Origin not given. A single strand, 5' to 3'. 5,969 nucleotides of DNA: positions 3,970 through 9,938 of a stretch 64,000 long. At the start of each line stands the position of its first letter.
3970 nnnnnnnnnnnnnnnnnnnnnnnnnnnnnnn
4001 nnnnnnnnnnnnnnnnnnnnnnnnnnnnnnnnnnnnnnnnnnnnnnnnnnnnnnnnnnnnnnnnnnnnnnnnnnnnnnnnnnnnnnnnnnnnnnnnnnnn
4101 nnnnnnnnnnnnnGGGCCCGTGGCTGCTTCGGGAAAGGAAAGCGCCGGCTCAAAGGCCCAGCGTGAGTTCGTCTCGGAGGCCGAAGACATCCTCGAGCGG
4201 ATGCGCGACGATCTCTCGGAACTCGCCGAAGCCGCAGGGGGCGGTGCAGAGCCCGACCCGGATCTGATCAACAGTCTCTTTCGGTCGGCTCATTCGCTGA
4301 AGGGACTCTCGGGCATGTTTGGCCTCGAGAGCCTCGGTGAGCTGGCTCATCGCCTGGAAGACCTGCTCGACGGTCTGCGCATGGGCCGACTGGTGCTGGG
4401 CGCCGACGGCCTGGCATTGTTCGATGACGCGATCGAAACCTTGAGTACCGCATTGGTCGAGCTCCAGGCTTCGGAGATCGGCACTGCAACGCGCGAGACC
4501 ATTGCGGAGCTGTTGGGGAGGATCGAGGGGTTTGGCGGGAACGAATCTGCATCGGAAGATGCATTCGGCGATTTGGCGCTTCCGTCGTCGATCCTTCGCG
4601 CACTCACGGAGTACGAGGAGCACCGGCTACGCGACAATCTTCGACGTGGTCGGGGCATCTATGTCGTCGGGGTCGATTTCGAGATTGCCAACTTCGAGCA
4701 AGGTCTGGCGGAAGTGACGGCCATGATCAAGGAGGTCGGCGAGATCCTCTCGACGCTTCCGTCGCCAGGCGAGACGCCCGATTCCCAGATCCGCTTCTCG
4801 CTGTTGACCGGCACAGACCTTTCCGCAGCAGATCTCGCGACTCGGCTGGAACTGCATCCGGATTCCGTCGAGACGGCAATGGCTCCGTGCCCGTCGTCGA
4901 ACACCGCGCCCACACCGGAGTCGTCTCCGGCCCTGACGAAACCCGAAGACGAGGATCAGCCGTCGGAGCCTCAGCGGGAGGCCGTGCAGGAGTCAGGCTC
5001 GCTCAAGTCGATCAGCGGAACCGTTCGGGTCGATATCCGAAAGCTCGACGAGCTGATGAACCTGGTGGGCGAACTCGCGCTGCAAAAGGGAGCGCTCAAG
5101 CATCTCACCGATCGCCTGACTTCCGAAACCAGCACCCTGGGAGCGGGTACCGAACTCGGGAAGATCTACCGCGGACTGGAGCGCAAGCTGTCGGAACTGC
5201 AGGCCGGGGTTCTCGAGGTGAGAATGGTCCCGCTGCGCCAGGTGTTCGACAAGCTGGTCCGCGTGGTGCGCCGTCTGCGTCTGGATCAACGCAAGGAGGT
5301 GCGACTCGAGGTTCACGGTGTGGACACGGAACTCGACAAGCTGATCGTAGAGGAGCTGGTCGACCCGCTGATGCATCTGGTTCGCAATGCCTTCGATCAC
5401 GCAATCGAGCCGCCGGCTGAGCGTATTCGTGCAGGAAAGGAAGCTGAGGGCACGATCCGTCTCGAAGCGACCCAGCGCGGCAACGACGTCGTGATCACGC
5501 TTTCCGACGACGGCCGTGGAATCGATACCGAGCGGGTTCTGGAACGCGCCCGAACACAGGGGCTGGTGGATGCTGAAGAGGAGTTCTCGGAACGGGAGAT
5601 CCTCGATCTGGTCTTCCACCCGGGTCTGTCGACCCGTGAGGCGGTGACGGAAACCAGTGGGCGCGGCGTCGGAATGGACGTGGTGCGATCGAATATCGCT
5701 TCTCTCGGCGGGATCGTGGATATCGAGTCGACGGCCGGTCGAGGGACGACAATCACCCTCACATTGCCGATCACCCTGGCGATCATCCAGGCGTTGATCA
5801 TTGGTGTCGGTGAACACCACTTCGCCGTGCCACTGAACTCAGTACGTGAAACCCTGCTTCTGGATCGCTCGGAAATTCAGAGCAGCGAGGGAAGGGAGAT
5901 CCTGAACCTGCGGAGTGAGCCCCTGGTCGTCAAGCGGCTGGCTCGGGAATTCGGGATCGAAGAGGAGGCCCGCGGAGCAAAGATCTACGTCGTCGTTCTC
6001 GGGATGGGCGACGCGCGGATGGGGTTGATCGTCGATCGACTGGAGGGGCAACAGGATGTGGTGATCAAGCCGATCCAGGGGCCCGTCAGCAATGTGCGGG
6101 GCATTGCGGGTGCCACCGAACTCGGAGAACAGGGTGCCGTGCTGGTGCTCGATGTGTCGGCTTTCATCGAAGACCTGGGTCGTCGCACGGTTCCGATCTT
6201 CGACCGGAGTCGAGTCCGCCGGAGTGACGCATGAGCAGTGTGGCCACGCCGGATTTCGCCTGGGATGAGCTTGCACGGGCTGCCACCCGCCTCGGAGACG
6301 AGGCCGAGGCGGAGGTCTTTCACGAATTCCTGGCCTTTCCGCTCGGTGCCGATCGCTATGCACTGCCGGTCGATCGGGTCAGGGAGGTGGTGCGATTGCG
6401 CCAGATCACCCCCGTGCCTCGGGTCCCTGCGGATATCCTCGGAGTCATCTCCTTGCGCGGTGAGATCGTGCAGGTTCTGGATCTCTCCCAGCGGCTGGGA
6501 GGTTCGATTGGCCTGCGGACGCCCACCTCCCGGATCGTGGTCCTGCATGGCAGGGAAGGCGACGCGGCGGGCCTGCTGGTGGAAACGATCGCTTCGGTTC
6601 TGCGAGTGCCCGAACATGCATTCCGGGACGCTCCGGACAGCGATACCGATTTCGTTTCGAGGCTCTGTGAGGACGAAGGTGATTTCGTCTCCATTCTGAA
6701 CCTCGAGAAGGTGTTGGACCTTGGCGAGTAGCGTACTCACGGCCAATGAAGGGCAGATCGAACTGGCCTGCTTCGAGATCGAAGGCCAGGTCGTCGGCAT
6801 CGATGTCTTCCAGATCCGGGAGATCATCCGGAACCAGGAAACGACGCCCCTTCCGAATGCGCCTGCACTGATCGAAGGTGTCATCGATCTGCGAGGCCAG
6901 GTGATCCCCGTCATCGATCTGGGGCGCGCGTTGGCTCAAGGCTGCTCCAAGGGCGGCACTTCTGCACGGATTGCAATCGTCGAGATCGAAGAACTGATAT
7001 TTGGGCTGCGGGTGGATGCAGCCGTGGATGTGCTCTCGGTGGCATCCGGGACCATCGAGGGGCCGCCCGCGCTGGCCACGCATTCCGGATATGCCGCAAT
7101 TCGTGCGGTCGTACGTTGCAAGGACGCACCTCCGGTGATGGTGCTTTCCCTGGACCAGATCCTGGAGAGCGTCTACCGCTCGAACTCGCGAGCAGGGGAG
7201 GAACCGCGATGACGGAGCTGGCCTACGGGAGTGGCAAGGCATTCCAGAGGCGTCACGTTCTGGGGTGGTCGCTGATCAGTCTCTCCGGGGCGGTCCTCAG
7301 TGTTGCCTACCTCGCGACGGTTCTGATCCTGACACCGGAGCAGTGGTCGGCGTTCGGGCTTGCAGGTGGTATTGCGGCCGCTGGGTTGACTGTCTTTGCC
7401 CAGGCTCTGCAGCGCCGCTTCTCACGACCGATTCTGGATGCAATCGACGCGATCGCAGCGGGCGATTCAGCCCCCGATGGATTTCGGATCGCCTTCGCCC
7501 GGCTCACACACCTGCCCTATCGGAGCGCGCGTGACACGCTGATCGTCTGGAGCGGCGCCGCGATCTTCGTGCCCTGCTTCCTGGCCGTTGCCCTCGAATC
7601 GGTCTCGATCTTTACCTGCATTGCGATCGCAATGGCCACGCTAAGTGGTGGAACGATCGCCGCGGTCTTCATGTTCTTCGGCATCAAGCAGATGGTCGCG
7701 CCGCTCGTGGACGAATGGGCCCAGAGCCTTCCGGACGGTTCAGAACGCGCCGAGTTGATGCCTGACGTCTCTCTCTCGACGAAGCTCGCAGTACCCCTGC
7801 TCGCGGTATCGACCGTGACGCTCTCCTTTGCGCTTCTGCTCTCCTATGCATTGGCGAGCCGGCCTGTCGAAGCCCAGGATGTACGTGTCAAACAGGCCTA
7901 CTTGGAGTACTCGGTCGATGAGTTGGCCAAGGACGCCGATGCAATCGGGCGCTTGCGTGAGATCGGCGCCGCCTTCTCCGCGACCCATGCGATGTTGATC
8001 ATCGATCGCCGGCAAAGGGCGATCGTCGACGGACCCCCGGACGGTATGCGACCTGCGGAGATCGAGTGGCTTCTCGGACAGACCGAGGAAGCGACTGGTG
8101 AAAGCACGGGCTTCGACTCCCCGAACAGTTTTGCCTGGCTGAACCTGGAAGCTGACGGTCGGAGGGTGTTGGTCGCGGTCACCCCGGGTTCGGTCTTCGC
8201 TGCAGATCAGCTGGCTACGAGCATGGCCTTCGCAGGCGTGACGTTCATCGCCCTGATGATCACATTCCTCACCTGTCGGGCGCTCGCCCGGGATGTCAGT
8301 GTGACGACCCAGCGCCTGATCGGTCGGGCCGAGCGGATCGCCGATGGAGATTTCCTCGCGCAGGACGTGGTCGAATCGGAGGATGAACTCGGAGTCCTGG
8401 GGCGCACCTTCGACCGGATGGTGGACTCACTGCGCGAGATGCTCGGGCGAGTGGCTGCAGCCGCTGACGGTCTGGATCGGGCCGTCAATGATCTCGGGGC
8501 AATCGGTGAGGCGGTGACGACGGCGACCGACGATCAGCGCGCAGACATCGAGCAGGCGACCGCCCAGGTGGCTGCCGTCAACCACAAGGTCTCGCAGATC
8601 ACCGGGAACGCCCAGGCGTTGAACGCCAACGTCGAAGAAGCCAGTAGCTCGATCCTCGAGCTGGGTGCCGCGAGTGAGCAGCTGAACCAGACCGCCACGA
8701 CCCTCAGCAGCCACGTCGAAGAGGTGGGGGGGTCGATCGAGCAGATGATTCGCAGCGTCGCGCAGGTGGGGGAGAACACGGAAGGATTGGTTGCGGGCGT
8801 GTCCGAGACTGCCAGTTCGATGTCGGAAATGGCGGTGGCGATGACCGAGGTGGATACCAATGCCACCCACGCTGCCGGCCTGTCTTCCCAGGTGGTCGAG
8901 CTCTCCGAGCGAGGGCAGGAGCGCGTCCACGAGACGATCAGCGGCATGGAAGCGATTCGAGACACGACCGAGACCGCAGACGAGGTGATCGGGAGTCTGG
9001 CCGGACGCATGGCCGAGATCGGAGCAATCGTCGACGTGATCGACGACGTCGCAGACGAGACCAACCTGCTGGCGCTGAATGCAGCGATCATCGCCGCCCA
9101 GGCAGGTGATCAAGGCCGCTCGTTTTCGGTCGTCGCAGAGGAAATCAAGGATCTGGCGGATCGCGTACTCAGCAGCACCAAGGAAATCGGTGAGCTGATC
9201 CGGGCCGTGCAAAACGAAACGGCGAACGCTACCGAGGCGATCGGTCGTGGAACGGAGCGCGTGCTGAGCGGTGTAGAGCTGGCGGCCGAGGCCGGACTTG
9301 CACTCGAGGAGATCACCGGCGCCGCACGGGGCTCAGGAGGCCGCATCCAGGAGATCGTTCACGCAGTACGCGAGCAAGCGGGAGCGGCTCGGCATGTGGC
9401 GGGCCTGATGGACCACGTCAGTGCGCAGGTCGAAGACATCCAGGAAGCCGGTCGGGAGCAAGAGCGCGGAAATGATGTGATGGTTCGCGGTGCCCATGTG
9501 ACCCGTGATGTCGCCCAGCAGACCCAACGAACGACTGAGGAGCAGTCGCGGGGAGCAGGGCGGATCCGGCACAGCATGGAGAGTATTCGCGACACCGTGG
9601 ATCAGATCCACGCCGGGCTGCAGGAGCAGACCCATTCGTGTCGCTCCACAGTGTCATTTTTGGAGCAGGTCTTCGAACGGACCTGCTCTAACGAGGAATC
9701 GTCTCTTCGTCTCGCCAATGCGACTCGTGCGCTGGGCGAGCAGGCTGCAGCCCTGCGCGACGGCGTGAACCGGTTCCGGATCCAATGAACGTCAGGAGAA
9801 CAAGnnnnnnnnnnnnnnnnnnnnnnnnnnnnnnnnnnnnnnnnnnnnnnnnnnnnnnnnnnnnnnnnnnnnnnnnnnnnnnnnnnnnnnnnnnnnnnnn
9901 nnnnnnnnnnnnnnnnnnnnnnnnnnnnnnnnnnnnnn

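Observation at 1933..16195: Chemosensory-type operon carrying four non-canonical signalling proteins and no recognisable output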

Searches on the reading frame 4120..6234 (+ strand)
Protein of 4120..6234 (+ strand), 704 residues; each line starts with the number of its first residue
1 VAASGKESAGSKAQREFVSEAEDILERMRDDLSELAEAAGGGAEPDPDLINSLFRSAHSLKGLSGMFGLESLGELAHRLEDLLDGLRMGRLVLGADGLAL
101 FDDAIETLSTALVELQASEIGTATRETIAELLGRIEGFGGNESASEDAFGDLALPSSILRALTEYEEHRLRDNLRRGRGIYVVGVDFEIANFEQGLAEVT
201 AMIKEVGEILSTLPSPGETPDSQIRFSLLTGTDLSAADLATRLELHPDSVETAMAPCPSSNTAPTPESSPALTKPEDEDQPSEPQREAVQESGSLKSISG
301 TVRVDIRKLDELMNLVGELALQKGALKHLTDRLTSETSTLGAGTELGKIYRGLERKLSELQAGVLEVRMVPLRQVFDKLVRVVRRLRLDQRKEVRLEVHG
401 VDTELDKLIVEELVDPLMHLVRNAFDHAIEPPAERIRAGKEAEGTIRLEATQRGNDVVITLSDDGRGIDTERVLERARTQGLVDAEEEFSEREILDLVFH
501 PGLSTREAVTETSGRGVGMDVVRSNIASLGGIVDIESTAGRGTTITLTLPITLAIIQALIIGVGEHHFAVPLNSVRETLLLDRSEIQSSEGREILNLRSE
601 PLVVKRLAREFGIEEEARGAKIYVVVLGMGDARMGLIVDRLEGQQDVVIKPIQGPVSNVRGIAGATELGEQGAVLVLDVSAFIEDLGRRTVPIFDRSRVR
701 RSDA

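Call 3: search_protein_families(library=pfam, proteins=[window:4120-6234:+], max_evalue=0.01)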
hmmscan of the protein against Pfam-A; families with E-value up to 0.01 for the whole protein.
window:4120-6234:+ (704 aa): 5 families
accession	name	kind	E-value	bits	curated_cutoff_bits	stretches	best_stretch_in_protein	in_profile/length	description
PF01584.24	CheW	-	7.3e-26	90.9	23.5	1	557-685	1-136/138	CheW-like domain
PF02518.31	HATPase_c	-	8.7e-19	68.4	26.4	1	415-552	4-110/111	Histidine kinase-, DNA gyrase B-, and HSP90-like ATPase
PF01627.28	Hpt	-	8.6e-18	64.8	24.6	1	16-110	5-83/84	Hpt domain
PF02895.20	H-kinase_dim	-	1e-14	55.1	23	1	301-366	3-67/68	Signal transducing histidine kinase, homodimeric domain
PF21476.4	PF0610-like_N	-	0.0048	17.5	33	0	597-616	10-29/50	PF0610-like, N-terminal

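Call 6: search_protein_families(library=ncbifam, proteins=[window:4120-6234:+], max_evalue=0.01)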
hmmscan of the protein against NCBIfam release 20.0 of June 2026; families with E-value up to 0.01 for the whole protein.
window:4120-6234:+ (704 aa): 26 families (the best 25 are shown)
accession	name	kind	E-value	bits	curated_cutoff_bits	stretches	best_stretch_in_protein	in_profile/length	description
NF041336.1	CheA_Halo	equivalog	7.7e-122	408.1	950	1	13-680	4-664/666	chemotaxis protein CheA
NF007835.0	PRK10547.1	equivalog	1e-106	358.1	793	1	16-682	9-656/670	chemotaxis protein CheA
NF007688.0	PRK10364.1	equivalog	3.5e-08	32.6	479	1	495-552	400-452/460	two-component system sensor histidine kinase ZraS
NF046044.1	PnpS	equivalog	8.1e-08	31.7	400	1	511-550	351-390/390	two-component system histidine kinase PnpS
NF008298.1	PRK11086.1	subfamily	3.6e-07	29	520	1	493-551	472-525/529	DcuS/MalK family sensor histidine kinase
NF008468.0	PRK11360.1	equivalog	4e-07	28.8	646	1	493-552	555-609/616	two-component system sensor histidine kinase AtoS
TIGR02916.1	PEP_his_kin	equivalog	5.2e-07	28.6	300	1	510-550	639-679/679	XrtA/PEP-CTERM system histidine kinase PrsK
NF011874.0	PRK15347.1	equivalog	8.9e-07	27.3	852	0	509-553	572-616/921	two component system sensor kinase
NF010411.0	PRK13837.1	equivalog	1.5e-06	26.6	647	1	493-552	622-676/828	two-component system VirA-like sensor kinase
NF053867.1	SprKinKinDBac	equivalog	2.1e-05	23.2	775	1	491-552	442-498/500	sporulation kinase KinD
NF010076.0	PRK13557.1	subfamily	2.3e-05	23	631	1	492-554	338-397/540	histidine kinase famiy protein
TIGR02966.1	phoR_proteo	equivalog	3.9e-05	22.8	334.2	0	366-473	185-278/333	phosphate regulon sensor histidine kinase PhoR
NF047874.1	MASE3_PAS_HK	subfamily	5.4e-05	22.2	560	1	510-553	584-627/655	MASE3 domain-containing sensor histidine kinase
NF038348.1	T2SS_HK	subfamily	7.3e-05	21.4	450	1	493-551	518-573/574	histidine kinase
NF041947.1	LuxQ_Vibrio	equivalog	7.8e-05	20.7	1200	1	493-554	637-699/843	quorum-sensing autoinducer 2 sensor kinase/phosphatase LuxQ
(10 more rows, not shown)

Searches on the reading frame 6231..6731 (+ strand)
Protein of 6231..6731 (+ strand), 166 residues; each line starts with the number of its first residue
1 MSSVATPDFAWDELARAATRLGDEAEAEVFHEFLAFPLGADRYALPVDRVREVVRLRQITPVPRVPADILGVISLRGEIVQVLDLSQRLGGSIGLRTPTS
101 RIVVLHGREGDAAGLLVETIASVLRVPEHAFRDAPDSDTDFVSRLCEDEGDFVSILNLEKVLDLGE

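Call 3: search_protein_families(library=pfam, proteins=[window:6231-6731:+], max_evalue=0.01)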
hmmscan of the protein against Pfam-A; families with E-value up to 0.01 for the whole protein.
window:6231-6731:+ (166 aa): 1 family
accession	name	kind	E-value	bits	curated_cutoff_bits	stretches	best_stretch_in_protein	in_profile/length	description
PF01584.24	CheW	-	9e-30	103.5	23.5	1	32-163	1-135/138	CheW-like domain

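Call 6: search_protein_families(library=ncbifam, proteins=[window:6231-6731:+], max_evalue=0.01)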
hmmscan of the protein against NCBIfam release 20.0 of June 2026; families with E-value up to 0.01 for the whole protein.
window:6231-6731:+ (166 aa): 1 family
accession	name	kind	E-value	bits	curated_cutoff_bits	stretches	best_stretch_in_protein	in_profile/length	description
NF007903.0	PRK10612.1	equivalog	6.6e-11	42.2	260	1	26-162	12-151/167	chemotaxis protein CheW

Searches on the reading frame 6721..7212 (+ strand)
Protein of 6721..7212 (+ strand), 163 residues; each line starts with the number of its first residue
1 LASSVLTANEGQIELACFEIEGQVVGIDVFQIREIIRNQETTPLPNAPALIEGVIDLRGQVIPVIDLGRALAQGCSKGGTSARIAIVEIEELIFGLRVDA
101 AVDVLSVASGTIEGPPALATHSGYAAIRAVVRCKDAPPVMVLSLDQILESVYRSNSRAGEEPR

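Call 3: search_protein_families(library=pfam, proteins=[window:6721-7212:+], max_evalue=0.01)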
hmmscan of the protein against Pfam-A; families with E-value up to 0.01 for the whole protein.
window:6721-7212:+ (163 aa): 1 family
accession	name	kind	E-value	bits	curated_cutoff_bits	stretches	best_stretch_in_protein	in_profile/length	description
PF01584.24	CheW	-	4.5e-29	101.3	23.5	1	15-150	2-136/138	CheW-like domain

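Call 6: search_protein_families(library=ncbifam, proteins=[window:6721-7212:+], max_evalue=0.01)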
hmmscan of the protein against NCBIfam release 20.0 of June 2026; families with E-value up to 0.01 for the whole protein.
window:6721-7212:+ (163 aa): 1 family
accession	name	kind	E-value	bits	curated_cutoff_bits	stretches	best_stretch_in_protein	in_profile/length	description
NF007903.0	PRK10612.1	equivalog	8.9e-14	51.6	260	1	11-120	15-124/167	chemotaxis protein CheW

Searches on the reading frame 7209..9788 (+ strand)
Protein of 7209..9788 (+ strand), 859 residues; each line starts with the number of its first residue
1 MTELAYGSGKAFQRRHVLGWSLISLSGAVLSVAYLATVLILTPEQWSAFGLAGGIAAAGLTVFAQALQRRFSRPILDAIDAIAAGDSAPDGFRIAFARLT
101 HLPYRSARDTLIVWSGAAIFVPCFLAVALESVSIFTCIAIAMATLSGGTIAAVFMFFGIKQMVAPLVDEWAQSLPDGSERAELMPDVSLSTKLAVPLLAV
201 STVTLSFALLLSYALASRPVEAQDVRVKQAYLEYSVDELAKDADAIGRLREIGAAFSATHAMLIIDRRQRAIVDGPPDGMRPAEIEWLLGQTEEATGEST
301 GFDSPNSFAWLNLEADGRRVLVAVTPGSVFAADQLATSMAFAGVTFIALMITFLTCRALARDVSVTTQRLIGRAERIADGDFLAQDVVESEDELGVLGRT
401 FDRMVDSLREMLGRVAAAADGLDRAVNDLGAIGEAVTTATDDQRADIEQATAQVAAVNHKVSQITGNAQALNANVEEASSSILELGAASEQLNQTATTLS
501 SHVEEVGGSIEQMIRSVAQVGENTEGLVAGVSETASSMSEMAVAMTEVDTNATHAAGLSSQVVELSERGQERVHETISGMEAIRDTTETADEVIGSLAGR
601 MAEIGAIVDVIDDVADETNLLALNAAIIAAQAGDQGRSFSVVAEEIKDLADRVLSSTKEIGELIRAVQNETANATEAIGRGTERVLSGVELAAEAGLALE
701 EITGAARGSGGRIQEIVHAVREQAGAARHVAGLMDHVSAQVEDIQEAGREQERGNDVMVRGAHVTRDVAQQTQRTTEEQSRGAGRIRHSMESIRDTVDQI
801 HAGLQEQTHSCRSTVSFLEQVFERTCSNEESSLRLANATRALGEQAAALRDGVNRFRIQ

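Call 3: search_protein_families(library=pfam, proteins=[window:7209-9788:+], max_evalue=0.01)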
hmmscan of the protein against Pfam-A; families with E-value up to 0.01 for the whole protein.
window:7209-9788:+ (859 aa): 9 families
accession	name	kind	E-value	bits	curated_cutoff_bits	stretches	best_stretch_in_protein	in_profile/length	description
PF00015.26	MCPsignal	-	1.5e-37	129.5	34.6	1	561-738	6-169/172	Methyl-accepting chemotaxis protein (MCP) signalling domain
PF00672.30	HAMP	-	6.1e-09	36.5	25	1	368-410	11-53/53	HAMP domain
PF07889.17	DUF1664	-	4.2e-06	27.3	34.6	0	485-550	50-115/124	Protein of unknown function (DUF1664)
PF06103.16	DUF948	-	0.00015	22.3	37.2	0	406-472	22-88/89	Bacterial protein of unknown function (DUF948)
PF04108.17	ATG17_like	-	0.00028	20.9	43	1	404-619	22-242/355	Autophagy protein ATG17-like domain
PF08702.15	Fib_alpha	-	0.00067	20.3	29.9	0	399-494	31-130/143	Fibrinogen alpha/beta chain family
PF11887.13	Mce4_CUP1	-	0.0042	17.2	32.6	0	484-591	58-162/222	Cholesterol uptake porter CUP1 of Mce4, putative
PF05667.16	CCDC22_CC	-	0.0064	16.1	39.2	1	399-568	123-293/477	CCDC22 protein coiled-coil region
PF05531.17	NPV_P10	-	0.0093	16.9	29.8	0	452-500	11-59/75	Nucleopolyhedrovirus P10 protein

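Call 6: search_protein_families(library=ncbifam, proteins=[window:7209-9788:+], max_evalue=0.01)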
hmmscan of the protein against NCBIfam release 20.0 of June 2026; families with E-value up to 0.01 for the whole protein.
window:7209-9788:+ (859 aa): 22 families
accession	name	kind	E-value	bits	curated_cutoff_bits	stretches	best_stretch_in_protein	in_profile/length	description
NF058645.1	MCPCtpMPsAe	equivalog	1.5e-31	109.8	900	2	496-751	276-535/558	methyl-accepting chemotaxis protein CtpM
NF041847.1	transduc_aer2_vibrio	equivalog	4.8e-22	78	1200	1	520-765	528-759/804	aerotaxis transducer Aer2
NF047851.1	MCPCitTducer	equivalog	3e-19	69.5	900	2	521-731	291-473/553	methyl-accepting chemotaxis citrate transducer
NF007309.0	PRK09793.1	equivalog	2.1e-16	60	903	1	489-669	256-422/533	methyl-accepting chemotaxis protein IV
NF011615.0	PRK15041.1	equivalog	3.9e-16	58.8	947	2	522-746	293-503/554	methyl-accepting chemotaxis protein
NF011622.0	PRK15048.1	equivalog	1.2e-15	57.7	900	2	484-784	249-539/553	methyl-accepting chemotaxis protein II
NF050802.1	AspChtxCcaA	equivalog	4.8e-15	55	1300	1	577-683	545-651/700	aspartate chemotaxis receptor CcaA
TIGR02168.1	SMC_prok_B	equivalog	6.7e-09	34.1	567.35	1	405-592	692-875/1181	chromosome segregation protein SMC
NF033092.0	HK_WalK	equivalog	6.5e-07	28.3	725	1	339-411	177-249/594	cell wall metabolism sensor histidine kinase WalK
NF007837.0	PRK10549.1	equivalog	3.9e-06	25.8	603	1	330-409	158-234/466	envelope stress sensor histidine kinase BaeS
NF012163.2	BaeS_SmeS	equivalog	5.8e-06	25.5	500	1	340-410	169-235/457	sensor histidine kinase efflux regulator BaeS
TIGR02169.1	SMC_prok_A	equivalog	2.3e-05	22.3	729.4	1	436-665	257-498/1165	chromosome segregation protein SMC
NF041035.1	Rad50_Halo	equivalog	9.4e-05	21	1000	1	384-752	239-609/883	DNA double-strand break repair ATPase Rad50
NF003034.1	PRK03918.1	equivalog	9.5e-05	20.6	700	1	439-652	187-399/878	DNA double-strand break repair ATPase Rad50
NF047515.1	SpiroCoCo_C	equivalog_domain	0.00015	21.1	125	1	402-605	34-231/313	SpiroCoCo family coiled-coil protein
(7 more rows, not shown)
